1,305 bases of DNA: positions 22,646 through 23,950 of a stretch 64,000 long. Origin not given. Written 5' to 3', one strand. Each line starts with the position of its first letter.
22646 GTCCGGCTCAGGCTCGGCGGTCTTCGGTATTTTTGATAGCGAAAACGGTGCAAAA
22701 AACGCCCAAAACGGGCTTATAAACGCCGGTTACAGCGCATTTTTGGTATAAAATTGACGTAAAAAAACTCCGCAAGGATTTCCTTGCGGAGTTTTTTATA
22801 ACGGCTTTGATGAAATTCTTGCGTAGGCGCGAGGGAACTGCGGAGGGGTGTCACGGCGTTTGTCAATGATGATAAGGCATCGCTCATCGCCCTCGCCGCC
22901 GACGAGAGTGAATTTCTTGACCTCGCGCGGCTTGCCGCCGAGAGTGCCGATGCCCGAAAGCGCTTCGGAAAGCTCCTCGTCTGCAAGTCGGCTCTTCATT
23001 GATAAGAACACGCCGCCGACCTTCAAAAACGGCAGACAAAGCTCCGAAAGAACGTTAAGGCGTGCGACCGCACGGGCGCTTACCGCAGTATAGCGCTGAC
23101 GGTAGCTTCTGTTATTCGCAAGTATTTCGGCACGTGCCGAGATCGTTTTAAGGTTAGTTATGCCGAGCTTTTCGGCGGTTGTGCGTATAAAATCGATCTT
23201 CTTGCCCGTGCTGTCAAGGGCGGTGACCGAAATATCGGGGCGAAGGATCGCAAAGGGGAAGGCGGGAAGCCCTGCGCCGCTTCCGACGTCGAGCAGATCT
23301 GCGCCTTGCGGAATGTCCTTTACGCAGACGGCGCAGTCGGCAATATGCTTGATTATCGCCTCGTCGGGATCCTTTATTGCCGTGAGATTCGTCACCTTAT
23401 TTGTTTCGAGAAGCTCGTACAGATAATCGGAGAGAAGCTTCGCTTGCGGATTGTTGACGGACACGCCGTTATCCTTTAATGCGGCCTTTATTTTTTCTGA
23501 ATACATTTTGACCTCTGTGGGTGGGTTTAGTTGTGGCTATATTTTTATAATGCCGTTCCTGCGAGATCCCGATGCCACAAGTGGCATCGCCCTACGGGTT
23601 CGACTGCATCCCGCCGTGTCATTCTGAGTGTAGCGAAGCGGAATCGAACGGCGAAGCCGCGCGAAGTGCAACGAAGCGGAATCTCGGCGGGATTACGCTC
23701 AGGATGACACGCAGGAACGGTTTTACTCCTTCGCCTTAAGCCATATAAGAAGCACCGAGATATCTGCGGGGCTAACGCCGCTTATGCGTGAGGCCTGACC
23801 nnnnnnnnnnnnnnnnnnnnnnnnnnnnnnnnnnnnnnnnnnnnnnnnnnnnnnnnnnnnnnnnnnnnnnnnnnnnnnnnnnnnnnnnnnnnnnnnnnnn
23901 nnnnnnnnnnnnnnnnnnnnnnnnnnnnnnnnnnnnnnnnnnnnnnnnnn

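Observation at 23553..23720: R3 element: interleaved complementary blocks supported by a compensatory substitution between loci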

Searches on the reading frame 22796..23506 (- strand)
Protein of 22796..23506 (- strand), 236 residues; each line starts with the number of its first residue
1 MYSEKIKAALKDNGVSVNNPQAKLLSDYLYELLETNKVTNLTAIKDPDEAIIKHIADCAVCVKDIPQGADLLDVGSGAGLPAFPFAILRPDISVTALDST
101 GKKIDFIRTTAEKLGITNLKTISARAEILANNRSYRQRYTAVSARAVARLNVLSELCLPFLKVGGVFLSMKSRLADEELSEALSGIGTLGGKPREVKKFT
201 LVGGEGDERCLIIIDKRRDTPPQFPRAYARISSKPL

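Call 21: find_encoding_contigs(protein=window:22796-23506:-, flank=10000, max_places=10)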
Protein window:22796-23506:- (236 aa): no gene with exactly this product is on record in the collection.

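Call 28: find_homologous_proteins(query=window:22796-23506:-, max_evalue=1e-30)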
Query window:22796-23506:- (236 aa): 1983 proteins with E <= 1e-30 among 4291 candidates; the best 120 are listed.
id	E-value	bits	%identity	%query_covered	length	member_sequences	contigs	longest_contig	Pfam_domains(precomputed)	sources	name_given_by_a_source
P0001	2.8e-141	486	95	100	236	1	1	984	PF13847.13,PF02527.22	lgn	-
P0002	5.1e-141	486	95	100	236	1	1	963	PF13847.13,PF02527.22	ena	-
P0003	9.8e-141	485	95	100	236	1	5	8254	PF13847.13,PF02527.22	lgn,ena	-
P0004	1.0e-140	485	94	100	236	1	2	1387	PF13847.13,PF02527.22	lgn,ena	-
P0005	1.3e-140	484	95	100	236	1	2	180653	PF13847.13,PF02527.22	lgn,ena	-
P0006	2.6e-140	483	95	100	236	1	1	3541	PF13847.13,PF02527.22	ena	-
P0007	2.7e-140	483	95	100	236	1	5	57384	PF13847.13,PF02527.22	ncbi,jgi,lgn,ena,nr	ncbi:MAG: 16S rRNA (guanine(527)-N(7))-methyltransferase RsmG [Ruminococcaceae bacterium]|nr:16S rRN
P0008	3.5e-140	483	95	100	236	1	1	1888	PF13847.13,PF02527.22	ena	-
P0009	3.5e-140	483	94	100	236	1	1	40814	PF13847.13,PF02527.22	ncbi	-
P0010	4.5e-140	483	94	100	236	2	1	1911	PF13847.13,PF02527.22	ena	-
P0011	4.7e-140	482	94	100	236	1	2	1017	PF13847.13,PF02527.22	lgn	-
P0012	6.6e-140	482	94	100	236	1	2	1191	PF13847.13,PF02527.22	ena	-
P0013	7.1e-140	482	94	100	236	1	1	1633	PF13847.13,PF02527.22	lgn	-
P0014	9.9e-140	481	94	100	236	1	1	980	PF13847.13,PF02527.22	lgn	-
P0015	1.4e-139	481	94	100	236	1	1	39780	PF13847.13,PF02527.22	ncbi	-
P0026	3.7e-135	466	92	100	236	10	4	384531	PF13847.13,PF02527.22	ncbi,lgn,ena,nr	ncbi:MAG: 16S rRNA (guanine(527)-N(7))-methyltransferase RsmG [Clostridia bacterium]|nr:16S rRNA (gu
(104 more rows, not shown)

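Call 30: find_encoding_contigs(protein=P0005, flank=10000, max_places=4)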
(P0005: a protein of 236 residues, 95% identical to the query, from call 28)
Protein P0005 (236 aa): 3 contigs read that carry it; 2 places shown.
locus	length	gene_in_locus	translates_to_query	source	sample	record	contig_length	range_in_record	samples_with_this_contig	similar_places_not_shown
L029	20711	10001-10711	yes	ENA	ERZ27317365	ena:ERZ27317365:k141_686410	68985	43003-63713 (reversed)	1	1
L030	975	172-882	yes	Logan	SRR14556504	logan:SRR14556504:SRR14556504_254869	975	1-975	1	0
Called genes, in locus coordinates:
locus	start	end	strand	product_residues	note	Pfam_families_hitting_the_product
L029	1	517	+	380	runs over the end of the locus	PF06925:MGDG_synth, PF04101:Glyco_tran_28_C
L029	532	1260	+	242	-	-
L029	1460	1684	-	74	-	PF00550:PP-binding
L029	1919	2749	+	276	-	PF00303:Thymidylat_synt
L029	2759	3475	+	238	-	PF19538:DUF6062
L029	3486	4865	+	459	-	PF20138:DUF6528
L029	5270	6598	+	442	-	PF00919:UPF0004, PF04055:Radical_SAM, PF18693:TRAM_2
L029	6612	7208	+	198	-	PF01066:CDP-OH_P_transf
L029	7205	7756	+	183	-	PF01795:Methyltransf_5 (faint), PF13847:Methyltransf_31, PF06962:rRNA_methylase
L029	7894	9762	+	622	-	PF01134:GIDA, PF07992:Pyr_redox_2 (weak), PF21680:GIDA_C_1st, PF13932:SAM_GIDA_C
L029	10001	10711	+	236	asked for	PF02527:GidB, PF13847:Methyltransf_31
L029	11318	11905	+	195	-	PF04542:Sigma70_r2, PF07638:Sigma70_ECF, PF08281:Sigma70_r4_2 (weak)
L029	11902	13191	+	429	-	-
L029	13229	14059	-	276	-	PF00288:GHMP_kinases_N, PF08544:GHMP_kinases_C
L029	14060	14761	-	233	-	PF04474:DUF554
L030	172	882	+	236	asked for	PF02527:GidB, PF13847:Methyltransf_31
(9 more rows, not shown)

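Call 31: find_encoding_contigs(protein=P0007, flank=10000, max_places=5)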
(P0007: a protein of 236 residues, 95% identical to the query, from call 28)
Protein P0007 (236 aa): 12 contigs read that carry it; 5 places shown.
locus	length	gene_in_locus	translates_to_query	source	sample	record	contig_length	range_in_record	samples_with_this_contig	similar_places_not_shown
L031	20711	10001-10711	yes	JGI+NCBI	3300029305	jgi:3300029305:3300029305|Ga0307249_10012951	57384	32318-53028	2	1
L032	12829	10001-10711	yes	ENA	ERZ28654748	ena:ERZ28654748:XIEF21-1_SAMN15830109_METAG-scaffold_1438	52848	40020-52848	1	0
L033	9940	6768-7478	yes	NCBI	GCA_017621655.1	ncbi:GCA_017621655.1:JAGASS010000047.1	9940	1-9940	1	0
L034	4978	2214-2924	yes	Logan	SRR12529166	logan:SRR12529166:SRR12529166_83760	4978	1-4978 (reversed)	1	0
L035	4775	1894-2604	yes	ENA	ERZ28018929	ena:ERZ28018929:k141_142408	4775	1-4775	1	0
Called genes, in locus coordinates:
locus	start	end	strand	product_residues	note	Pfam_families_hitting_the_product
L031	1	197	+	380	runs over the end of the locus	PF06925:MGDG_synth, PF04101:Glyco_tran_28_C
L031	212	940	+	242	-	-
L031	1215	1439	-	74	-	PF00550:PP-binding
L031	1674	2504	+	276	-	PF00303:Thymidylat_synt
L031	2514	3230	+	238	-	PF19538:DUF6062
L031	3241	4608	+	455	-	PF20138:DUF6528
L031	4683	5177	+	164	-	-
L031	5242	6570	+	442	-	PF00919:UPF0004, PF04055:Radical_SAM, PF18693:TRAM_2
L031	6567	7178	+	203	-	PF01066:CDP-OH_P_transf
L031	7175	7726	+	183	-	PF01795:Methyltransf_5 (faint), PF13847:Methyltransf_31 (weak), PF06962:rRNA_methylase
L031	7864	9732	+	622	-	PF01134:GIDA, PF07992:Pyr_redox_2 (weak), PF21680:GIDA_C_1st, PF13932:SAM_GIDA_C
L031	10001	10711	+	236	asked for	PF02527:GidB, PF13847:Methyltransf_31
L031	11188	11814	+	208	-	PF04542:Sigma70_r2, PF07638:Sigma70_ECF, PF08281:Sigma70_r4_2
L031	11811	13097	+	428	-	-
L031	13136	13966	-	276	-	PF00288:GHMP_kinases_N, PF08544:GHMP_kinases_C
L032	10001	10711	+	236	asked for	PF02527:GidB, PF13847:Methyltransf_31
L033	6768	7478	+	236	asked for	PF02527:GidB, PF13847:Methyltransf_31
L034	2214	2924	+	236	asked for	PF02527:GidB, PF13847:Methyltransf_31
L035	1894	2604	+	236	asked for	PF02527:GidB, PF13847:Methyltransf_31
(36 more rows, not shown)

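Call 32: find_encoding_contigs(protein=P0026, flank=10000, max_places=4)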
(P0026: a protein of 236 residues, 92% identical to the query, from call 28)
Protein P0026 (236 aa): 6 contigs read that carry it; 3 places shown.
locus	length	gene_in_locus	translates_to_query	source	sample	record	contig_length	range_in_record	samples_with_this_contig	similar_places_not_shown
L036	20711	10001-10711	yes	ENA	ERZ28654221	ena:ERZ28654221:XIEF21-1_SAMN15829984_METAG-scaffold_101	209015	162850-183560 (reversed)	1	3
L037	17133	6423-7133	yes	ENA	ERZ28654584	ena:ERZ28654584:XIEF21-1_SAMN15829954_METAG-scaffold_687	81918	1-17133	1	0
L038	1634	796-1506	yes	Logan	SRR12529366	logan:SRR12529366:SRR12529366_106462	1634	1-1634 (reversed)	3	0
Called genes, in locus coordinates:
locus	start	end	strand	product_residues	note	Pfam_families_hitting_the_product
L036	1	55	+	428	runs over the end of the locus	PF01053:Cys_Met_Meta_PP, PF00155:Aminotran_1_2, PF01041:DegT_DnrJ_EryC1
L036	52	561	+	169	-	PF07155:ECF-ribofla_trS, PF12822:ECF_trnsprt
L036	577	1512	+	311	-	PF00291:PALP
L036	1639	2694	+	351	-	PF03054:tRNA_Me_trans, PF20259:tRNA_Me_trans_M, PF20258:tRNA_Me_trans_C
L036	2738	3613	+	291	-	PF02219:MTHFR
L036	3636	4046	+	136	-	PF02082:Rrf2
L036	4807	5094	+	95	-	PF13408:Zn_ribbon_recom (weak)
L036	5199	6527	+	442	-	PF00919:UPF0004, PF04055:Radical_SAM, PF18693:TRAM_2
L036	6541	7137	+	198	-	PF01066:CDP-OH_P_transf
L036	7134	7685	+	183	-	PF13847:Methyltransf_31 (weak), PF06962:rRNA_methylase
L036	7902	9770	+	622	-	PF01134:GIDA, PF07992:Pyr_redox_2 (weak), PF21680:GIDA_C_1st, PF13932:SAM_GIDA_C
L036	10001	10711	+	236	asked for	PF02527:GidB, PF13847:Methyltransf_31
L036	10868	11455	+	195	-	PF04542:Sigma70_r2, PF07638:Sigma70_ECF, PF08281:Sigma70_r4_2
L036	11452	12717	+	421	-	-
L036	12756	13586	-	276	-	PF00288:GHMP_kinases_N, PF08544:GHMP_kinases_C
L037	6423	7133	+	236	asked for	PF02527:GidB, PF13847:Methyltransf_31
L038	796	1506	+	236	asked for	PF02527:GidB, PF13847:Methyltransf_31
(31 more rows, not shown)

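Call 61: find_encoding_contigs(protein=P0003, flank=10000, max_places=6)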
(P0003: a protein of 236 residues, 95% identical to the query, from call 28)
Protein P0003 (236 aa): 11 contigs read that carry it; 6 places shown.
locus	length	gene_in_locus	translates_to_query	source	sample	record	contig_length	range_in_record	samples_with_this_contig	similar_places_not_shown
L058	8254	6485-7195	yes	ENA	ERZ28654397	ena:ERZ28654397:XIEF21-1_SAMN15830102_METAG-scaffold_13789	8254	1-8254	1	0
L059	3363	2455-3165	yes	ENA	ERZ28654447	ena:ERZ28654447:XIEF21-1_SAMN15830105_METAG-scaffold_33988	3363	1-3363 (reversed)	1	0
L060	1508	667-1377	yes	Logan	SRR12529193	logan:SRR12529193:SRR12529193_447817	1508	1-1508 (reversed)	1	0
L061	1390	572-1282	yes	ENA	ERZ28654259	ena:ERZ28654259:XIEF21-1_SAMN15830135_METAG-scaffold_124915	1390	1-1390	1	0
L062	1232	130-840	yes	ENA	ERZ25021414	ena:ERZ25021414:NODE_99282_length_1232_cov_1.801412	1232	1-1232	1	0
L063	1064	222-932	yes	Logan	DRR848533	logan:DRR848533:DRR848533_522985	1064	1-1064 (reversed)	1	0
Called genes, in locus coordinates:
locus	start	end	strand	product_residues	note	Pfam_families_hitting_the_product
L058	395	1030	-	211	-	PF02368:Big_2, PF22359:Big-like (weak)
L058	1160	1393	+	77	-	PF12844:HTH_19 (weak), PF01381:HTH_3, PF13560:HTH_31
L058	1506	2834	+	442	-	PF00919:UPF0004, PF04055:Radical_SAM, PF18693:TRAM_2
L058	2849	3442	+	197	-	PF01066:CDP-OH_P_transf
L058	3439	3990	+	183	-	PF01795:Methyltransf_5 (faint), PF13847:Methyltransf_31, PF06962:rRNA_methylase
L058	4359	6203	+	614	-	-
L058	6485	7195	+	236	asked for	PF02527:GidB, PF13847:Methyltransf_31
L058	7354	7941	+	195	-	PF04542:Sigma70_r2, PF07638:Sigma70_ECF, PF08281:Sigma70_r4_2 (weak)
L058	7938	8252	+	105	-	?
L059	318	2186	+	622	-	PF01134:GIDA, PF07992:Pyr_redox_2 (weak), PF21680:GIDA_C_1st, PF13932:SAM_GIDA_C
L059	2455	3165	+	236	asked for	PF02527:GidB, PF13847:Methyltransf_31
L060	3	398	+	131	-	?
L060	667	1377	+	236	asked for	PF02527:GidB, PF13847:Methyltransf_31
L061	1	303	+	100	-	?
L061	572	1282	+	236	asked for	PF02527:GidB, PF13847:Methyltransf_31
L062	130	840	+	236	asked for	PF02527:GidB, PF13847:Methyltransf_31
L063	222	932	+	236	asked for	PF02527:GidB, PF13847:Methyltransf_31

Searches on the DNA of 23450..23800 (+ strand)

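Call 9: search_rna_families(source=window, start=23450, end=23800, threshold=evalue, max_evalue=10, show_alignments=3)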
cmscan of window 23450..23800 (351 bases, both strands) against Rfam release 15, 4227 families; matches with E-value up to 10: 3.
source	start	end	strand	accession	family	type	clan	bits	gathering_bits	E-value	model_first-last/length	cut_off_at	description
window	23482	23499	-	RF01100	PK-BYV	Cis-reg;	-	18.2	50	0.17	1-40/40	no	3'-terminal pseudoknot in BYV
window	23726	23740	-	RF03156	L31-Firmicutes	Cis-reg; leader;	CL00118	12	33.3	6.3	1-32/32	no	L31-Firmicutes ribosomal protein leader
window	23658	23788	-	RF01969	RMST_8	Gene; lncRNA;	-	11.6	80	8.4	1-143/143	no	Rhabdomyosarcoma 2 associated transcript conserved region 8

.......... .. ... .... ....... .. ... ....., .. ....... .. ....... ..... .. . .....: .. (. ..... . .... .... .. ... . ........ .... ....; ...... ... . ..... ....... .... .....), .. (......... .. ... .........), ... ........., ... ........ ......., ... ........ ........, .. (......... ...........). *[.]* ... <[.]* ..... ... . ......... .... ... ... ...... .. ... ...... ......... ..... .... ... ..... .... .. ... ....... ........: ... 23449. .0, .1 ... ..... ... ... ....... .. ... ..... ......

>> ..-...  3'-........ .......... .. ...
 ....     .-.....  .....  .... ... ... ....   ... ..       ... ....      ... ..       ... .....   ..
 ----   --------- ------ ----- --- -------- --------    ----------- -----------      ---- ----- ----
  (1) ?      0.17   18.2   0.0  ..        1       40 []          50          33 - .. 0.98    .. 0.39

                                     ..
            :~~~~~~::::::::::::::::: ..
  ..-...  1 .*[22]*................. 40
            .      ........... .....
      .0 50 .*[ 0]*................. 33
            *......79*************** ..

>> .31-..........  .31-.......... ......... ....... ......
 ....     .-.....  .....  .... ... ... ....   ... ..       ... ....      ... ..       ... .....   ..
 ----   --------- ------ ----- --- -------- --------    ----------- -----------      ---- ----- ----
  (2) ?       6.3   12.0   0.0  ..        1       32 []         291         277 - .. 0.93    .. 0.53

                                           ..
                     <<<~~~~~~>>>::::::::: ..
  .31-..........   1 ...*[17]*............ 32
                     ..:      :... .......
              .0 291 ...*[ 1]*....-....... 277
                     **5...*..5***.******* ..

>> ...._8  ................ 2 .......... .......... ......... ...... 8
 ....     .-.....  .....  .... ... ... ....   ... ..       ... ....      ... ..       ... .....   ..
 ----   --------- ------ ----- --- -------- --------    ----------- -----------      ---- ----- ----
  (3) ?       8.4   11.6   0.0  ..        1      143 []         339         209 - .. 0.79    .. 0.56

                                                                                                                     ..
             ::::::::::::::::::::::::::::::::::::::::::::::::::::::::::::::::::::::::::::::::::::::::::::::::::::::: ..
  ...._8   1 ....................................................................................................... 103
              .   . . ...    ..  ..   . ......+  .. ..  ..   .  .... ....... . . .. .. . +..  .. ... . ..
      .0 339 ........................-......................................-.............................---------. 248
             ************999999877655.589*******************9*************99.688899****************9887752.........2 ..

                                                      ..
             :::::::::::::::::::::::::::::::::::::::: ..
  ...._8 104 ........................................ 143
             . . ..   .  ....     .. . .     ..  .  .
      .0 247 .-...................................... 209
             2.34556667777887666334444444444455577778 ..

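Call 25: search_dna_similar(query=window:23553-23720:+, collection=plasmids, mode=distant, max_evalue=0.001)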
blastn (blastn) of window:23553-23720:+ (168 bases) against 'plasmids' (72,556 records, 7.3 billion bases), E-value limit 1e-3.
No match.

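Call 26: search_dna_similar(query=window:23553-23720:+, collection=phages, mode=distant, max_evalue=0.001)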
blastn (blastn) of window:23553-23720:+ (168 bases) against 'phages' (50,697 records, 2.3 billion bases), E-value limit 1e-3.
No match.

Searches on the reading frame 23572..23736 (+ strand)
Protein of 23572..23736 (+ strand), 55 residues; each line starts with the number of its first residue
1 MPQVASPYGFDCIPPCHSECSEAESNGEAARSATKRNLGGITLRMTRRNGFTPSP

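Call 27: find_homologous_proteins(query=window:23572-23736:+, max_evalue=0.01)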
Query seq(55 aa): no candidate shares three 5-residue words with the query. No homologue found.
